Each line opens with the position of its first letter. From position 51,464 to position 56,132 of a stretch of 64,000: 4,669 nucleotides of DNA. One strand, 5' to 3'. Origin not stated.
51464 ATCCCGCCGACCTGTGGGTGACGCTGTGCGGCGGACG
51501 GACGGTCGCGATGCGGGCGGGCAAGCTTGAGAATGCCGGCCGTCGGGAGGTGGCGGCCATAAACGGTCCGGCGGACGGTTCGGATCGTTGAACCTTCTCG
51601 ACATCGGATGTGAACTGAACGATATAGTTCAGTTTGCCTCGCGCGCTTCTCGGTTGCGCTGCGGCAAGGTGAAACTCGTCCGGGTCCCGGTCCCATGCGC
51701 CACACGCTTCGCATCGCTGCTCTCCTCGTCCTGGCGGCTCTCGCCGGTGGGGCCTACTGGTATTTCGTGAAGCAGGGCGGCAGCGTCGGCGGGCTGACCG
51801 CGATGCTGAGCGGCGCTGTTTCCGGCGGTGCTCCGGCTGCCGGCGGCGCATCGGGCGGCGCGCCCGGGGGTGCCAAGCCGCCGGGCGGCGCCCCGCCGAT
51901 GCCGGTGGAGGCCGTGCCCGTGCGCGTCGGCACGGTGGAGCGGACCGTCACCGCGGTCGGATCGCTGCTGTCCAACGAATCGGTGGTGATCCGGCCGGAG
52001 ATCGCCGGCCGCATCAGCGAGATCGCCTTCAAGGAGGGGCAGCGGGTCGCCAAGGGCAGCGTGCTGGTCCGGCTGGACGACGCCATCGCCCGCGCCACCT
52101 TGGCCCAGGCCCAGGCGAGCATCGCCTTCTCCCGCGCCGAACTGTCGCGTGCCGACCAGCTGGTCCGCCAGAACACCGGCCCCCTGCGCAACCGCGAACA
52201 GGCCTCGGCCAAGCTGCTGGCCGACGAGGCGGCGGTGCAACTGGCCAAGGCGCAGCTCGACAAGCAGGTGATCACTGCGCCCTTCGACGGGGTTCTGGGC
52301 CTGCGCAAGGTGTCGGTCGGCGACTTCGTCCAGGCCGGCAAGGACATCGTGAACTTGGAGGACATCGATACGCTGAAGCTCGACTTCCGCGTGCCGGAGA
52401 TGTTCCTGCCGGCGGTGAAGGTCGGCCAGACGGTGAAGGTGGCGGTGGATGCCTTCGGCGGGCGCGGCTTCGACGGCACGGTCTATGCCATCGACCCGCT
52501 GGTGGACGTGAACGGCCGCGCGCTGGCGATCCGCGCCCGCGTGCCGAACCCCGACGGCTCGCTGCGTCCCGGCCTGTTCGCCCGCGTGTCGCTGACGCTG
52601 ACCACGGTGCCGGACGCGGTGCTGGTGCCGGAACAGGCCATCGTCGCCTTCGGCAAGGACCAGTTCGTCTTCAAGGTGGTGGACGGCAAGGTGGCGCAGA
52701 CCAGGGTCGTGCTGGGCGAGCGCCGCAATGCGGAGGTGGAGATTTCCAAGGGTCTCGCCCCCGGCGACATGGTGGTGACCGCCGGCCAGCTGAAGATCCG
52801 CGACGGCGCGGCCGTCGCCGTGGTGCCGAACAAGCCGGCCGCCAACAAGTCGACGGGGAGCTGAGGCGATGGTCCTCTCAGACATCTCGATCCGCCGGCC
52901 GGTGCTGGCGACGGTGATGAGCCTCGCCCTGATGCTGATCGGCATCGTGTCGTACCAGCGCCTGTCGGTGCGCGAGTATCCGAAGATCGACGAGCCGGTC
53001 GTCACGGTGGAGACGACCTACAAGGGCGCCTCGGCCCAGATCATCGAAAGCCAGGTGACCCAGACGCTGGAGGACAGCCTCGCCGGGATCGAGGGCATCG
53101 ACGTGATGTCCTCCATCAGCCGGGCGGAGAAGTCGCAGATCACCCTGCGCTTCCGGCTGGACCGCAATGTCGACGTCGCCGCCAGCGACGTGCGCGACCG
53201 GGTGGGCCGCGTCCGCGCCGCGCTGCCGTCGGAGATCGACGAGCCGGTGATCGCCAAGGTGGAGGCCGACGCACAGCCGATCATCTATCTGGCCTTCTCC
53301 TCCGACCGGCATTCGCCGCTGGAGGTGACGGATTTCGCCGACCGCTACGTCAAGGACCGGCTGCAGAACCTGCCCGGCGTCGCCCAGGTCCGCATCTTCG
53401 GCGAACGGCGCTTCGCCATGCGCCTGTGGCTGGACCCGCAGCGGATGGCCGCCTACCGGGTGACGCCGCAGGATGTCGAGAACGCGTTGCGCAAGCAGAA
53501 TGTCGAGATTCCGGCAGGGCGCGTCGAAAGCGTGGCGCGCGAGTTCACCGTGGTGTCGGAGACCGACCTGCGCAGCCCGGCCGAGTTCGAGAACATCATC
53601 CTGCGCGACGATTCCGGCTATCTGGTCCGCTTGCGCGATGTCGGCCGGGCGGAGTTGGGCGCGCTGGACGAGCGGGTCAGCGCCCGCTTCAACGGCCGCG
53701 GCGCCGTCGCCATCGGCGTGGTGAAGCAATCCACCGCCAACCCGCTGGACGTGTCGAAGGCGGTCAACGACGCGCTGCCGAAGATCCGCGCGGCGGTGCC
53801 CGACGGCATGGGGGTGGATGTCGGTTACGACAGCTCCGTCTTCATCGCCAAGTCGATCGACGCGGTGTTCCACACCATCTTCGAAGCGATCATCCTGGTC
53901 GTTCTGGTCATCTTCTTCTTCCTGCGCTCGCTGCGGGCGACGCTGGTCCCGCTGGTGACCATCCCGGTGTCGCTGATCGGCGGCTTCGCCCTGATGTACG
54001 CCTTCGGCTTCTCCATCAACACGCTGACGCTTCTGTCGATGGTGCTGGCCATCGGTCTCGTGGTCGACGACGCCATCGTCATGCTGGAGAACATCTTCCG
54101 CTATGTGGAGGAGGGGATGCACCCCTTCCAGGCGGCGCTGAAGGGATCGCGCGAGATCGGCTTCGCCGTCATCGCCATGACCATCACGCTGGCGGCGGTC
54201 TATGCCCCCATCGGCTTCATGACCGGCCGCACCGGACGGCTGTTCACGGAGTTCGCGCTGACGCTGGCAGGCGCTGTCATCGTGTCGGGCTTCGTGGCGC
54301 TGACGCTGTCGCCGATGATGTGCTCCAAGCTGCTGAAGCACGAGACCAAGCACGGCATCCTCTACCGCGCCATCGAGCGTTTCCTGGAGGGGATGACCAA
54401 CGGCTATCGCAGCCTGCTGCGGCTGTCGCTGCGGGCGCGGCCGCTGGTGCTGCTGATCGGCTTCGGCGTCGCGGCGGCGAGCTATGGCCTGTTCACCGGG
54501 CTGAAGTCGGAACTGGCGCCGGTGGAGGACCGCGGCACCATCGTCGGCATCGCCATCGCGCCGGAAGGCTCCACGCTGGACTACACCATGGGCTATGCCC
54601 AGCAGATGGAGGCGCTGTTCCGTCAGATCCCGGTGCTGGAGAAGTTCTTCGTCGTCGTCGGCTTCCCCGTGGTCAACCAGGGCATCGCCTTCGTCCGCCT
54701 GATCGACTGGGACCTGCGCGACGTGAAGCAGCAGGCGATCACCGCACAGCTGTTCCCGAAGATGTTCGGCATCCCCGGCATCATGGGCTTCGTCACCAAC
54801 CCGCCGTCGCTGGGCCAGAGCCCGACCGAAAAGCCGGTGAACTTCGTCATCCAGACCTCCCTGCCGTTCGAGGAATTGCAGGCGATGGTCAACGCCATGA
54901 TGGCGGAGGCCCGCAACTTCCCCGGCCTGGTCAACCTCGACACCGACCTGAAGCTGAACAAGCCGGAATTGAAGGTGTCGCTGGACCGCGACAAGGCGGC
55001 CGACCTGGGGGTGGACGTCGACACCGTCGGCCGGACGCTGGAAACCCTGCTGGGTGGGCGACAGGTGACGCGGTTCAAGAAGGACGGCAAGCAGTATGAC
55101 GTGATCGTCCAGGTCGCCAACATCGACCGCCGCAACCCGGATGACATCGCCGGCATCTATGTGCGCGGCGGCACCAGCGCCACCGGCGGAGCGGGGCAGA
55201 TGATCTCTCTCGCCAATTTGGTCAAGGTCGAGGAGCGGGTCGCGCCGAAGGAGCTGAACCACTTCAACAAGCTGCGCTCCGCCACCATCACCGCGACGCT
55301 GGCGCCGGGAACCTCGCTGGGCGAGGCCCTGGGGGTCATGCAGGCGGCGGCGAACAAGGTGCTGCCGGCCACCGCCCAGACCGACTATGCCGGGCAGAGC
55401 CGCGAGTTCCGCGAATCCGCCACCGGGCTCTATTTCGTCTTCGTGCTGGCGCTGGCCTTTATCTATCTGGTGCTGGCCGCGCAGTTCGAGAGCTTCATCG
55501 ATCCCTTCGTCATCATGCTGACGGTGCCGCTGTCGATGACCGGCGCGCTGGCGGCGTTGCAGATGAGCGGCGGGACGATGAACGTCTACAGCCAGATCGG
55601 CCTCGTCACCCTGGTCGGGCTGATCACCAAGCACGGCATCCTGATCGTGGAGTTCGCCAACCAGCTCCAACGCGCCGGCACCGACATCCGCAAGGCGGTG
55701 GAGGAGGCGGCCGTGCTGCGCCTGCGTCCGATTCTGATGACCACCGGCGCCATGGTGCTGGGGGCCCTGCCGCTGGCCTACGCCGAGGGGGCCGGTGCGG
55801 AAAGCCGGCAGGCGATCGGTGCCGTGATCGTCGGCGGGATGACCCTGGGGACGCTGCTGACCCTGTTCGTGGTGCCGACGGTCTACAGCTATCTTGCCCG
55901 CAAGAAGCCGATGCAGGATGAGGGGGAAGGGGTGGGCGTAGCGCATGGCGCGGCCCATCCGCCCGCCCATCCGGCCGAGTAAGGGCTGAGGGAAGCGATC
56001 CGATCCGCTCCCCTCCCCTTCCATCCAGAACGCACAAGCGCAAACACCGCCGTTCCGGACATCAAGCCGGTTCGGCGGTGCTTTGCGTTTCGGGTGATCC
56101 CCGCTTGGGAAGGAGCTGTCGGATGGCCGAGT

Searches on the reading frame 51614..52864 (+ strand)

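Call 56: search_protein_families(library=pfam, proteins=[window:51614-52864:+], max_evalue=0.0001)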
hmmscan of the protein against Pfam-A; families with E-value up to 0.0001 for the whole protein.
window:51614-52864:+ (416 aa): 3 families
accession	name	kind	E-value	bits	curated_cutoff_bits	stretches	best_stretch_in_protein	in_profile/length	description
PF16576.10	HlyD_D23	-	3.4e-31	108.7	30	1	108-323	2-214/214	Barrel-sandwich domain of CusB or HlyD membrane-fusion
PF13437.12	HlyD_3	-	1e-18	68.4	22.2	1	219-320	1-106/106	HlyD family secretion protein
PF00364.28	Biotin_lipoyl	-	9.2e-05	22.6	22.1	0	126-154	45-73/73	Biotin-requiring enzyme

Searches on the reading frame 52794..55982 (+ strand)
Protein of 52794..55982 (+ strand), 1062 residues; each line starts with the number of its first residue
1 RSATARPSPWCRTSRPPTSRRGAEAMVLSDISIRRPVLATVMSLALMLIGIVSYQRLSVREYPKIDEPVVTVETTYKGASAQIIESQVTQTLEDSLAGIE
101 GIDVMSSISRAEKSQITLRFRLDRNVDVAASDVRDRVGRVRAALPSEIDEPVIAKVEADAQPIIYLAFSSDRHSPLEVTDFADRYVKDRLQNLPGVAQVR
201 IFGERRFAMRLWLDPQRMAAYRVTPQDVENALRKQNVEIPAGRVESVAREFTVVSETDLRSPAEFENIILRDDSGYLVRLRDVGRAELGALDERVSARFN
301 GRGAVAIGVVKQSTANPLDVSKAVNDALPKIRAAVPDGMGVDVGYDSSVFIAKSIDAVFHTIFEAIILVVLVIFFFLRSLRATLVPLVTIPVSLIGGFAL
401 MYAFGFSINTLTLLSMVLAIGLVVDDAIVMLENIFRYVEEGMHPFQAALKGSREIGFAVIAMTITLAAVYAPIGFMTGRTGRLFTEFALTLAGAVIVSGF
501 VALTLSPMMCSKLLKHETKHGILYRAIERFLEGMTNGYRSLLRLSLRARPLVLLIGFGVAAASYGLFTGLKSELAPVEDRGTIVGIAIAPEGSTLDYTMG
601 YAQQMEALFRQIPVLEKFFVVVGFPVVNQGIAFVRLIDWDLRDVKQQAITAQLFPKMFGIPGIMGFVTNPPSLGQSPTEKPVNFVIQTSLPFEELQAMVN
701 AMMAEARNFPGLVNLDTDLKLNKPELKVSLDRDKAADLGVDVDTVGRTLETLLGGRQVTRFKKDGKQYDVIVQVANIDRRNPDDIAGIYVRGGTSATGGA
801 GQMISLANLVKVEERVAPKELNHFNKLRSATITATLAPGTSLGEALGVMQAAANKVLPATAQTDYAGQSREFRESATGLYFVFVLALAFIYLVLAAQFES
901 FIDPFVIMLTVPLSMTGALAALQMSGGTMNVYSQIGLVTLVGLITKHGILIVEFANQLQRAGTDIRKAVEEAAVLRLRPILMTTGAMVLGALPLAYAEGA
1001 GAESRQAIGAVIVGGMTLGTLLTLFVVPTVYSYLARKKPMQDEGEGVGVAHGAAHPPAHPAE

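Call 56: search_protein_families(library=pfam, proteins=[window:52794-55982:+], max_evalue=0.0001)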
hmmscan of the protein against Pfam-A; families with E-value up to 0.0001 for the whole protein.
window:52794-55982:+ (1062 aa): 2 families
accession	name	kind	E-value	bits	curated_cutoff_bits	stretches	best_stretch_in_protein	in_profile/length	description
PF00873.25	ACR_tran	-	0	1031.2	28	1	29-1033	2-1019/1021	AcrB/AcrD/AcrF family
PF03176.21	MMPL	-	1.8e-14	53.8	20.5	2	324-510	110-299/333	MMPL family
